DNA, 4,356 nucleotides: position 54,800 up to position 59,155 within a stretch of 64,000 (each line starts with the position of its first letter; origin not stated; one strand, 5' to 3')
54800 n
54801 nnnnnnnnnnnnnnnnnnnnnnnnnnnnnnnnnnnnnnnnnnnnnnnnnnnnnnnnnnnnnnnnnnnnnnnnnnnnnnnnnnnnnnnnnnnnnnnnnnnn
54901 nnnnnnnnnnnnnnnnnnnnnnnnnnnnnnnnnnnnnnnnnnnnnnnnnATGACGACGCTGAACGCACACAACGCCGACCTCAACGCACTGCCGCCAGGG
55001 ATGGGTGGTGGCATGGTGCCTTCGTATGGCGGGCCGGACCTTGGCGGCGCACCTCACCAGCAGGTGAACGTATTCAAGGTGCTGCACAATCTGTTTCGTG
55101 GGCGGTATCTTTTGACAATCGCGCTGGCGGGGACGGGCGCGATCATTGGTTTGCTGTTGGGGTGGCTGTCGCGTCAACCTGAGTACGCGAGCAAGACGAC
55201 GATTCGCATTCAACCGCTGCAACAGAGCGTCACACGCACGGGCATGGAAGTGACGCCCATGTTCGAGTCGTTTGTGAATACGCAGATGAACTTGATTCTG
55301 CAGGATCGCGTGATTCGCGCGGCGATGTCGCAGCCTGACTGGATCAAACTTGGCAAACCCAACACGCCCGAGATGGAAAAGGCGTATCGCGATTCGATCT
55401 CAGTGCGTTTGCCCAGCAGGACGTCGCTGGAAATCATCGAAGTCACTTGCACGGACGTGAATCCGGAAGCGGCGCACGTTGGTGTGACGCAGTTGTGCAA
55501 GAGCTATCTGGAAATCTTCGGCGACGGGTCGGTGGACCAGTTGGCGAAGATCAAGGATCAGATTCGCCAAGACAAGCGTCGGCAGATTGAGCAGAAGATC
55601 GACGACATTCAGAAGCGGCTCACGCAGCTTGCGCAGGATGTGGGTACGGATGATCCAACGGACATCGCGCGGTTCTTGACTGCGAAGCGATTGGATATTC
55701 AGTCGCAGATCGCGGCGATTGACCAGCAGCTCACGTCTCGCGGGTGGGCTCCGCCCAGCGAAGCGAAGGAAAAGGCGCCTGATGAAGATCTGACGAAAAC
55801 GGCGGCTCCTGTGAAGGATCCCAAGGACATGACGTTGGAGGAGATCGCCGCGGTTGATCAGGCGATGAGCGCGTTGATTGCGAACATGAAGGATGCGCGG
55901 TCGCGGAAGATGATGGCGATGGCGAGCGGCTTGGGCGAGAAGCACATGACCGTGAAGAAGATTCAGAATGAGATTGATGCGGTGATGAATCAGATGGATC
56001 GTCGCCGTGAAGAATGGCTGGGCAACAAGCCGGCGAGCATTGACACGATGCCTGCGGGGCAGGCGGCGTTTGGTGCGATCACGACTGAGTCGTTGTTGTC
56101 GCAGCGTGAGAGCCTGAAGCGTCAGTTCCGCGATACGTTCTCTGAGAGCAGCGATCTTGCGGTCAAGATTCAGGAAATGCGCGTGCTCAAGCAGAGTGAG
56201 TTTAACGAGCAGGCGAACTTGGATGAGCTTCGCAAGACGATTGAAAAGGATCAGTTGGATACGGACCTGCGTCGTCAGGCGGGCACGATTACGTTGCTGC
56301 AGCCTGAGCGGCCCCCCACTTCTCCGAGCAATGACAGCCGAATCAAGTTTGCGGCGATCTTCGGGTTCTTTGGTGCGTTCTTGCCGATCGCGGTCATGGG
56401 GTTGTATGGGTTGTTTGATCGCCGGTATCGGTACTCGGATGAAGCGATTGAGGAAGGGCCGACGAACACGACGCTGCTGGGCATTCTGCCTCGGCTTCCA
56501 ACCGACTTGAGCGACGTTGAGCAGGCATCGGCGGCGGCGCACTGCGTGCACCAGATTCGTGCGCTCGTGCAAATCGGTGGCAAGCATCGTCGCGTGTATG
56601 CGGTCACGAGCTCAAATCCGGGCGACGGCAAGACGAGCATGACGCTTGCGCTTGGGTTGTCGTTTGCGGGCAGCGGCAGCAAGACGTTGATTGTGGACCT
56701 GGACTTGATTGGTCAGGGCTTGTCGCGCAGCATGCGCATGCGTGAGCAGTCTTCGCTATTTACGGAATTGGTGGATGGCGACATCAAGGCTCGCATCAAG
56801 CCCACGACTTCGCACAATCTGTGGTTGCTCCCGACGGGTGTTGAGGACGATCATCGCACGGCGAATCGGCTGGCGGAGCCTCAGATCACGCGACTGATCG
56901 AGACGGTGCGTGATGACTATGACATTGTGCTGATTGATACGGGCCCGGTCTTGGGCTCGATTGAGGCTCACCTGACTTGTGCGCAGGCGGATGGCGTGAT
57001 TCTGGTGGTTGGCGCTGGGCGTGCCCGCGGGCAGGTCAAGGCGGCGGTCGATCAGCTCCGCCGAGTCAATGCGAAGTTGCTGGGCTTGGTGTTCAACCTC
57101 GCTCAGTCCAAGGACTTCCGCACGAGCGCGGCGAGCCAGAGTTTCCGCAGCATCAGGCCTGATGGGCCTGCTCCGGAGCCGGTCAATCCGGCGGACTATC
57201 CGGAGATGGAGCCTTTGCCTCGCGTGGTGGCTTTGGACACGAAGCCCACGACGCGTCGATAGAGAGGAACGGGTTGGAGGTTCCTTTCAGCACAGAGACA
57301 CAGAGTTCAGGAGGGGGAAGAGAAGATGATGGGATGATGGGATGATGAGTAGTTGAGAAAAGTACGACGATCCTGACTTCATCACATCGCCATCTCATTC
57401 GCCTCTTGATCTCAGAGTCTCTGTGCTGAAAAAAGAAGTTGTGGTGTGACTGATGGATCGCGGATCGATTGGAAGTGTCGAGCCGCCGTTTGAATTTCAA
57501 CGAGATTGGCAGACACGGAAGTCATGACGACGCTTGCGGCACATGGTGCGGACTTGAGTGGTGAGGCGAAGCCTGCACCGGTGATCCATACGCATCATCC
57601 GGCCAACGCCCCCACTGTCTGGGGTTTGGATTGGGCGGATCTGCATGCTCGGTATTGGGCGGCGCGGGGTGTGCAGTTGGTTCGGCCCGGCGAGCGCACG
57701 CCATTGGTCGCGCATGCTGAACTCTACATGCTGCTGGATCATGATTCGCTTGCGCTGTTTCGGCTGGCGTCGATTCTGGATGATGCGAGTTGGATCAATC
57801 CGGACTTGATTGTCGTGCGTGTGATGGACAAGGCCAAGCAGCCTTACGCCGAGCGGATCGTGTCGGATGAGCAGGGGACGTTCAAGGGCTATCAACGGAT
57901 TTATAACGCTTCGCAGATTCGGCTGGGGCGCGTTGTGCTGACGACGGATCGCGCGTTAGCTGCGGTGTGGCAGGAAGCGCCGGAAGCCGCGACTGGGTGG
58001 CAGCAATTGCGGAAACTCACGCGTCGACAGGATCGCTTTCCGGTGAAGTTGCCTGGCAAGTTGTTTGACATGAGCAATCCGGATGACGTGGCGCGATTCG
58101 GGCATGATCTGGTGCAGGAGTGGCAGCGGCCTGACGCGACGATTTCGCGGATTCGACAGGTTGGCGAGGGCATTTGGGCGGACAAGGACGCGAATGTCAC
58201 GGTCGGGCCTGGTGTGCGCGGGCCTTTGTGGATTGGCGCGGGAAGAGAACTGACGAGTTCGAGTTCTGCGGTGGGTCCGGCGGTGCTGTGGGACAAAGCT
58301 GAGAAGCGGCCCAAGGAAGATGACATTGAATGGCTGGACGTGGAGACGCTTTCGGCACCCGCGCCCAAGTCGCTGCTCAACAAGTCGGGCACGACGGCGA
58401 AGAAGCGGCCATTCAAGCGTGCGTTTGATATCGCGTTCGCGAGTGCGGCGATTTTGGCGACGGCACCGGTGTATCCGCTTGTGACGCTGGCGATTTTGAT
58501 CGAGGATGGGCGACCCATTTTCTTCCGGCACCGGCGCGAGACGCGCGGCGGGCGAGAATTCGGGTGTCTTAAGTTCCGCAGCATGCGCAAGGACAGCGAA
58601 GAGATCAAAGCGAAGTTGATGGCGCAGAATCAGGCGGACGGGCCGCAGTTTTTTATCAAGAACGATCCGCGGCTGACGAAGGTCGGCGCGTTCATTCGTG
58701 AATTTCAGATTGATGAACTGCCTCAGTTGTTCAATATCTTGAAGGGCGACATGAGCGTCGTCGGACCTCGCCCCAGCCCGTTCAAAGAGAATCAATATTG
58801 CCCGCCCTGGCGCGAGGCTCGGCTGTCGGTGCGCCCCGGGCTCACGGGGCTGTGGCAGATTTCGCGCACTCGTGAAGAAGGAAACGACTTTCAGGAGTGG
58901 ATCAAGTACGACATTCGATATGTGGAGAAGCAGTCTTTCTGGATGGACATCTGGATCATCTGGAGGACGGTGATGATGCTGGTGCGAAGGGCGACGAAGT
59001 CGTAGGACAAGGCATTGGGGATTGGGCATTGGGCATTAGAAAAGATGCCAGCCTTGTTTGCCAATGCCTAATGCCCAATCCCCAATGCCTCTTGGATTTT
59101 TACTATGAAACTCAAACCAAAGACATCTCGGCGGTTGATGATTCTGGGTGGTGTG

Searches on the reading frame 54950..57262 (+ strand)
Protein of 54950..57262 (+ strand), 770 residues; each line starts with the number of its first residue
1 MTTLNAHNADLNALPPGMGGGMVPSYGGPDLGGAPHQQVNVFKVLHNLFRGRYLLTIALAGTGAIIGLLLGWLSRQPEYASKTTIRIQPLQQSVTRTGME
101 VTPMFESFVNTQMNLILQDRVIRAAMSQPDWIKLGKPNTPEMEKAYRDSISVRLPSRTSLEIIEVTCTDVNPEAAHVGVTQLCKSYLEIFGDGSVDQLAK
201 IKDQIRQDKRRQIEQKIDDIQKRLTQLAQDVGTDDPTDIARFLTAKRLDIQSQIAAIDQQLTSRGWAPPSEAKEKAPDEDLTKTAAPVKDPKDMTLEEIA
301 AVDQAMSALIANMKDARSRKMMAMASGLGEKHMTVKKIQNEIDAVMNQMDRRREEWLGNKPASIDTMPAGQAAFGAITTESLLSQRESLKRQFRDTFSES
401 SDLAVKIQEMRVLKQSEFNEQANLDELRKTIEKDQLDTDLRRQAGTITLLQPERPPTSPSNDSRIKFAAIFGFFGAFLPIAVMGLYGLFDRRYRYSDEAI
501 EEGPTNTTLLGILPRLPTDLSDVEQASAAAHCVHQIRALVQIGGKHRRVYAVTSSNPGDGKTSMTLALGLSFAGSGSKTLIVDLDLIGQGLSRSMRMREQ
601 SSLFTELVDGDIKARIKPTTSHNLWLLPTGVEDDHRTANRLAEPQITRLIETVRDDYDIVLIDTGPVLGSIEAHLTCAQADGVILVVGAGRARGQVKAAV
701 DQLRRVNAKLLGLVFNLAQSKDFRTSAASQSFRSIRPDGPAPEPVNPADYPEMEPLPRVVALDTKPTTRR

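Call 36: search_protein_families(library=pfam, proteins=[window:54950-57262:+], max_evalue=0.00001)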
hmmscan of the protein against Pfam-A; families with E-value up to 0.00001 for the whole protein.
window:54950-57262:+ (770 aa): 2 families
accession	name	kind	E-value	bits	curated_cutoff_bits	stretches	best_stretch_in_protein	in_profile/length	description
PF13614.12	AAA_31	-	4.5e-12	46.7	27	1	548-688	2-148/177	AAA domain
PF10609.15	ParA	-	5.7e-11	42.7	27.1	1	547-732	3-189/246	NUBPL iron-transfer P-loop NTPase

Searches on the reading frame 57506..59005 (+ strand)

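Call 36: search_protein_families(library=pfam, proteins=[window:57506-59005:+], max_evalue=0.00001)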
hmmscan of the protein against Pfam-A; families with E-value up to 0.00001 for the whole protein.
window:57506-59005:+ (499 aa): 1 family
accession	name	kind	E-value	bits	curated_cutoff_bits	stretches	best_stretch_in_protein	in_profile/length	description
PF02397.22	Bac_transf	-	2.9e-62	209.8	27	1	304-493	1-178/179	Bacterial sugar transferase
